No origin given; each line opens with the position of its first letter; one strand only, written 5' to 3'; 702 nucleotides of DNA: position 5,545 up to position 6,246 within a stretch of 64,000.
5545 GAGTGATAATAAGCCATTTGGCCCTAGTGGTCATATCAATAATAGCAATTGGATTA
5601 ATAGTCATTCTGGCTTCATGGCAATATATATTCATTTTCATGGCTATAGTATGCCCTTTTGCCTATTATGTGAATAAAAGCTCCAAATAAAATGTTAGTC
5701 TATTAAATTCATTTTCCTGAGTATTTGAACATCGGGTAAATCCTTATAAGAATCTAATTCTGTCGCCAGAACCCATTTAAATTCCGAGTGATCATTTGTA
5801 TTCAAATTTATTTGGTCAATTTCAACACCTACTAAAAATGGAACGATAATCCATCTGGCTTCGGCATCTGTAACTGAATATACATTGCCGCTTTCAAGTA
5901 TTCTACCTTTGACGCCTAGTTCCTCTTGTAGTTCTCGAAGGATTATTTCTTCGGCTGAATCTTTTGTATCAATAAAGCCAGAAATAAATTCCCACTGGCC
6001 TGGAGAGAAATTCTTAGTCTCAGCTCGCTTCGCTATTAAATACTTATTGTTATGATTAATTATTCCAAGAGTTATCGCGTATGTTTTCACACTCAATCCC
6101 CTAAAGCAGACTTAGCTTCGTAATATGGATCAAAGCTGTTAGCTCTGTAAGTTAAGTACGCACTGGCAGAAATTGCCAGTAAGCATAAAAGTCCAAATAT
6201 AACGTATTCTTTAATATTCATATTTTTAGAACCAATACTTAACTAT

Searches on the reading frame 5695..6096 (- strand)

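Call 40: search_protein_families(library=pfam, proteins=[window:5695-6096:-], max_evalue=0.001)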
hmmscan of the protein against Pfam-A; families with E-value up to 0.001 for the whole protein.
window:5695-6096:- (133 aa): 2 families
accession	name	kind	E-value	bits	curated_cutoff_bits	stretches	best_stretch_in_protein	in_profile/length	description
PF00293.34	NUDIX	-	4.5e-15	56.3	21.1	1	10-118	6-119/134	NUDIX domain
PF14815.12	NUDIX_4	-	9.9e-07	29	35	1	10-117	3-101/113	NUDIX domain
